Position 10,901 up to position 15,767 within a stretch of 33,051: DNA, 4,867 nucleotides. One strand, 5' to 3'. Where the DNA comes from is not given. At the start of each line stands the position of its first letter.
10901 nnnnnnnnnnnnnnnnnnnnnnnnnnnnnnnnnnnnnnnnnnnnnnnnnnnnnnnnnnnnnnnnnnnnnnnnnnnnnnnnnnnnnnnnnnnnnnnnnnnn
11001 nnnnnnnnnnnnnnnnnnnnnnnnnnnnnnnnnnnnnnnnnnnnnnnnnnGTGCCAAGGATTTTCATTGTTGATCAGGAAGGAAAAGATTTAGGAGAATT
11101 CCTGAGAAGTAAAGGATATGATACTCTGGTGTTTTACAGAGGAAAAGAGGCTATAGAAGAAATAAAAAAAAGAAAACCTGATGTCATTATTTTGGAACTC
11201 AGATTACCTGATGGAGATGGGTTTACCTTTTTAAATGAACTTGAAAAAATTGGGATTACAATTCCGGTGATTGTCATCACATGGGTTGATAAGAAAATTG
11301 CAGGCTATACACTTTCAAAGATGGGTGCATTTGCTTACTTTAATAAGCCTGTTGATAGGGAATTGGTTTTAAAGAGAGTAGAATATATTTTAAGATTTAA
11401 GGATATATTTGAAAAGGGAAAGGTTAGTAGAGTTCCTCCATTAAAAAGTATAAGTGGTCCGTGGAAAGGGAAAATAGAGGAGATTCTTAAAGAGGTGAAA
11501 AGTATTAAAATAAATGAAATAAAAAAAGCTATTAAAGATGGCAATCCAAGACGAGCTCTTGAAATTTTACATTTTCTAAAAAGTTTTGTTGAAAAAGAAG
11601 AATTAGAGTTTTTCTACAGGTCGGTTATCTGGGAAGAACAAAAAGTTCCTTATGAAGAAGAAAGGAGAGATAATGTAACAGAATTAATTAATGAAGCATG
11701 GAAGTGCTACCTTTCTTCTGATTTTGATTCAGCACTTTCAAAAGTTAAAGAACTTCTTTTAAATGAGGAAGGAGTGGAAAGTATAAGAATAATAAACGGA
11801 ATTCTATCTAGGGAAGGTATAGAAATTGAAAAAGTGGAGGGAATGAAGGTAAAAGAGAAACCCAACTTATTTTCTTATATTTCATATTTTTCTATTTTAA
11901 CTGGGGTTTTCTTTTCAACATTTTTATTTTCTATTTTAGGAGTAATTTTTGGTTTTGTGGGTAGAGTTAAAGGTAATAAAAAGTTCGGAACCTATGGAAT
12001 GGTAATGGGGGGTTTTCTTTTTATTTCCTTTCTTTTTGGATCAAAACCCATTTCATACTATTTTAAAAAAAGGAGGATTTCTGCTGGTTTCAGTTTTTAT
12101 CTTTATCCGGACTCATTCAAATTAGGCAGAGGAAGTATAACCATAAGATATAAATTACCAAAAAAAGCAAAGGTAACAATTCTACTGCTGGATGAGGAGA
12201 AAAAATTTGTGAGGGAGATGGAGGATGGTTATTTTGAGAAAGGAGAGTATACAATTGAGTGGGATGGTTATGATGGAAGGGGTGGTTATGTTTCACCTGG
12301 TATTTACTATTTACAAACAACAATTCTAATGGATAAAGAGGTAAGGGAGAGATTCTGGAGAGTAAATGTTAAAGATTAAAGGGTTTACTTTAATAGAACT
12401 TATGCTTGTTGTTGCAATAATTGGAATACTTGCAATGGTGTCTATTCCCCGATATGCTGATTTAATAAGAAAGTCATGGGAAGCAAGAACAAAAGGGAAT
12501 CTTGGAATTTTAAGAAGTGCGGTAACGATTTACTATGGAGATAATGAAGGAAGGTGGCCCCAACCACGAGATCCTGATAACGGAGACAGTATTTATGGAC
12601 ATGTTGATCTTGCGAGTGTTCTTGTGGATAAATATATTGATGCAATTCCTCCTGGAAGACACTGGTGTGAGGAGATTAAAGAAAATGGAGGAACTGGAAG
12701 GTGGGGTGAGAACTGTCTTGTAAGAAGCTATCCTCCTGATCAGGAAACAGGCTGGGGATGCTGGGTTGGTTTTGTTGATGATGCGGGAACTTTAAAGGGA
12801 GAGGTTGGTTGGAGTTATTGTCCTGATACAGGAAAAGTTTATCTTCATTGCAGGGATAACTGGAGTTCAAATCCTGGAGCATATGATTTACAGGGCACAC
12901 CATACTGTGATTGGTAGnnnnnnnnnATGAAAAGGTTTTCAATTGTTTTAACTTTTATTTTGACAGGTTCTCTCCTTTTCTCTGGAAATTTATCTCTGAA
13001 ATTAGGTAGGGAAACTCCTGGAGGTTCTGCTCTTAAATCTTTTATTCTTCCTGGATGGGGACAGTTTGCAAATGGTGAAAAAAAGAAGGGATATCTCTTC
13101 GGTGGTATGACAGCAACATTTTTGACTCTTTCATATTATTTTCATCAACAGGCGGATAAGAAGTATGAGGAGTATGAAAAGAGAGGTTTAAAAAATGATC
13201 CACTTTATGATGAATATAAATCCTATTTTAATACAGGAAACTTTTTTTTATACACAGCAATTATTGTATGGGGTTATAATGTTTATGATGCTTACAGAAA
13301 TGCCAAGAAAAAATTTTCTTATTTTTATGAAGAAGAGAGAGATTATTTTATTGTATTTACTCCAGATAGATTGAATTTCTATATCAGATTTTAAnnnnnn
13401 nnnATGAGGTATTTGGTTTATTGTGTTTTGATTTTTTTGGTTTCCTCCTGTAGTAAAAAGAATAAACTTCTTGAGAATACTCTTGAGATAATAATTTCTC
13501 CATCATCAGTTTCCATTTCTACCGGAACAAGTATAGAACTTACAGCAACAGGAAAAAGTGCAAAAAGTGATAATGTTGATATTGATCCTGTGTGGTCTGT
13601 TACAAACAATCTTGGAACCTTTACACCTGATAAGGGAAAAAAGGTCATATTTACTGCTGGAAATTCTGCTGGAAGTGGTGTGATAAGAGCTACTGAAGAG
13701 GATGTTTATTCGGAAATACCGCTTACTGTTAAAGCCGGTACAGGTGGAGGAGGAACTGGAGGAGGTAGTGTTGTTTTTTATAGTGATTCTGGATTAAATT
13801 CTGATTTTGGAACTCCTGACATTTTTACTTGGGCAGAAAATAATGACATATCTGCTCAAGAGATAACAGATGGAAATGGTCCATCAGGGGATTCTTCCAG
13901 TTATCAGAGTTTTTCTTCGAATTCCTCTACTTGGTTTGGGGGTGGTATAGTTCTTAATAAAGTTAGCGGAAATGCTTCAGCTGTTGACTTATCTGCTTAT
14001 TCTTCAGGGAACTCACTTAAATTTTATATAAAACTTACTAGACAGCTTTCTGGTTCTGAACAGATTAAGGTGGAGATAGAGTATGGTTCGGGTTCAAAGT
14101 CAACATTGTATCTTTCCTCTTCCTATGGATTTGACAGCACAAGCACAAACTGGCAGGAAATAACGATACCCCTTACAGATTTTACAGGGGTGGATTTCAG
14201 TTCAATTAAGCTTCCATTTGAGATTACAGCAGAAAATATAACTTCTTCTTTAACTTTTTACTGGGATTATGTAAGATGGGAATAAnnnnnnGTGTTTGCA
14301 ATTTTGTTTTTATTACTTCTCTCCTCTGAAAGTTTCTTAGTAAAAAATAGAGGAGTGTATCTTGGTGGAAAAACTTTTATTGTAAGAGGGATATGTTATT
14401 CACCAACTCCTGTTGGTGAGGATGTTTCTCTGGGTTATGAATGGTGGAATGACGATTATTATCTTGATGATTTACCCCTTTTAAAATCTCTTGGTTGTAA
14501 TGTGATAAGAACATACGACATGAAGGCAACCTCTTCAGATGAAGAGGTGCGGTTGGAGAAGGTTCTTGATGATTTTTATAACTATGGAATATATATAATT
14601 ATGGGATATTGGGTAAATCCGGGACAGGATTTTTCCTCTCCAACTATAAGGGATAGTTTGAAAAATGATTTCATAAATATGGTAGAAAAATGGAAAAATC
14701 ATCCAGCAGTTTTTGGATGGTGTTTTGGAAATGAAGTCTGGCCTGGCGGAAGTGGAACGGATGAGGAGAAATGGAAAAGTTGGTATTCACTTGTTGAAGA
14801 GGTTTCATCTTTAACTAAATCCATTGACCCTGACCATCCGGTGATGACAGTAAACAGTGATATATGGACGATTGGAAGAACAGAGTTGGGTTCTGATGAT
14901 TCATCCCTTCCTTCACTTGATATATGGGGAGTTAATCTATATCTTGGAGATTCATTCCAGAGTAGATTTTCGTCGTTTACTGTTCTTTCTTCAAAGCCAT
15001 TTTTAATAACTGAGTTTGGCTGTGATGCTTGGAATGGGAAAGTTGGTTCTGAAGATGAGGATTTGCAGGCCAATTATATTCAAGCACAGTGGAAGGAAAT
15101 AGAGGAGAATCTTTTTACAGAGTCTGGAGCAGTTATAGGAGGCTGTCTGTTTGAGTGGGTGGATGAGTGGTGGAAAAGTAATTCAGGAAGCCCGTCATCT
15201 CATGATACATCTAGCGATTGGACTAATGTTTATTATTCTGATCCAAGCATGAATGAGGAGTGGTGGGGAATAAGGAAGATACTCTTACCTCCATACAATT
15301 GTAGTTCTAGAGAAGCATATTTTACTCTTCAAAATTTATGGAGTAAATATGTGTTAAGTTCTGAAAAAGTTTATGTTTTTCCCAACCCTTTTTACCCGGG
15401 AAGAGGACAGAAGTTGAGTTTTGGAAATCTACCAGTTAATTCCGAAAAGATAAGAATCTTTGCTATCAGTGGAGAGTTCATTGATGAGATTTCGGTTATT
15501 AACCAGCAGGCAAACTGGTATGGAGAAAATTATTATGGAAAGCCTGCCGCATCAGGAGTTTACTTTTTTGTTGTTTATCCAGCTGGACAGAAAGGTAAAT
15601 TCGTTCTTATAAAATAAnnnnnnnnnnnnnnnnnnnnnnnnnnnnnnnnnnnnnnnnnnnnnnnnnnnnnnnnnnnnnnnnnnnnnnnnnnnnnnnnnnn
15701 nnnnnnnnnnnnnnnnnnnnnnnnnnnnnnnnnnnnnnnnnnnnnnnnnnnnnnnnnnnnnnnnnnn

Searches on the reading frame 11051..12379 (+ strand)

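Call 6: search_protein_families(library=pfam, proteins=[window:11051-12379:+], max_evalue=0.001)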
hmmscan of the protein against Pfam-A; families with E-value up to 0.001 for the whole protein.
window:11051-12379:+ (442 aa): 2 families
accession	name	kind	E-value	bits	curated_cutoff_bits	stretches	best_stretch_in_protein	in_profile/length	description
PF00072.30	Response_reg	-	5.6e-18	65.6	30.2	1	13-110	13-110/111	Response regulator receiver domain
PF13860.13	FlgD_ig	-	1.8e-08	34.7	27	1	359-422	8-72/79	FlgD Ig-like domain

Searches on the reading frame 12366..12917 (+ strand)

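Call 6: search_protein_families(library=pfam, proteins=[window:12366-12917:+], max_evalue=0.001)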
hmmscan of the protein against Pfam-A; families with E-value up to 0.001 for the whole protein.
window:12366-12917:+ (183 aa): 1 family
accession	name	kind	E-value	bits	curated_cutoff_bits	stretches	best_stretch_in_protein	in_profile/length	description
PF07963.17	N_methyl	-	1e-06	28.5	21.2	1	2-25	2-25/27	Prokaryotic N-terminal methylation motif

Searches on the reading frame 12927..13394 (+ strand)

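Call 7: search_protein_families(library=pfam, proteins=[window:12927-13394:+], max_evalue=0.001)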
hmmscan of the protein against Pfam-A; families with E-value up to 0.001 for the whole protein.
window:12927-13394:+ (155 aa): 1 family
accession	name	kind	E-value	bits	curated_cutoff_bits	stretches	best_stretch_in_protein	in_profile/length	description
PF18935.5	DUF5683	-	9e-07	29.4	26.7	1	30-126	4-113/151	Family of unknown function (DUF5683)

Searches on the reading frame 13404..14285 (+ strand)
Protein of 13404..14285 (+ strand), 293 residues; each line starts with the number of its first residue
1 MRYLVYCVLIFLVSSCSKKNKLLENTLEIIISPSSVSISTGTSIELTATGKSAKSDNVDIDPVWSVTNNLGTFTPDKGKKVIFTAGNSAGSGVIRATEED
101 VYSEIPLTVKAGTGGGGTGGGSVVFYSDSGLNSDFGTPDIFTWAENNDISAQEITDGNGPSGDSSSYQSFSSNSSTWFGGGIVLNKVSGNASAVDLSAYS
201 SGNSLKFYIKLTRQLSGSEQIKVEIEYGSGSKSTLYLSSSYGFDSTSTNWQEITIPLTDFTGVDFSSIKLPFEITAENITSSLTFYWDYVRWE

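Call 5: search_protein_families(library=pfam, proteins=[window:13404-14285:+], max_evalue=0.01)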
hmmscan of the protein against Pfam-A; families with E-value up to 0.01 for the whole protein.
window:13404-14285:+ (293 aa): 4 families
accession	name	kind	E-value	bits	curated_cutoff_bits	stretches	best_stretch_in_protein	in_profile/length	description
PF18329.7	SGBP_B_XBD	-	1.5e-06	28.9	26.4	1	125-262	1-141/186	Surface glycan-binding protein B xyloglucan binding domain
PF18559.7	Exop_C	-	3.6e-06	27.3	26.1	1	190-278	57-144/155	Galactose-binding domain-like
PF21582.3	CBM30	-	0.00014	22.3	27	1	168-264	45-138/170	Carbohydrate binding domain 30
PF03425.19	CBM_11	-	0.0088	16.5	27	0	138-261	24-136/182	Carbohydrate binding domain (family 11)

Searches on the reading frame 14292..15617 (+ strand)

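Call 5: search_protein_families(library=pfam, proteins=[window:14292-15617:+], max_evalue=0.01)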
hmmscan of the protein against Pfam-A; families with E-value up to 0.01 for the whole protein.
window:14292-15617:+ (441 aa): 4 families
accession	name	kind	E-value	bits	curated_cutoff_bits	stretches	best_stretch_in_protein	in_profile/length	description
PF03198.20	Glyco_hydro_72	-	4.2e-09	36.6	25.9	1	25-251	24-256/314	Glucanosyltransferase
PF02836.23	Glyco_hydro_2_C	-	3.7e-07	30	21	1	124-260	111-229/302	Glycosyl hydrolases family 2, TIM barrel domain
PF13860.13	FlgD_ig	-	0.0013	19.1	27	1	375-429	12-74/79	FlgD Ig-like domain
PF13585.12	CHU_C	-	0.0017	18.8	27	0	384-430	28-72/86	CHU_C Type IX secretion signal domain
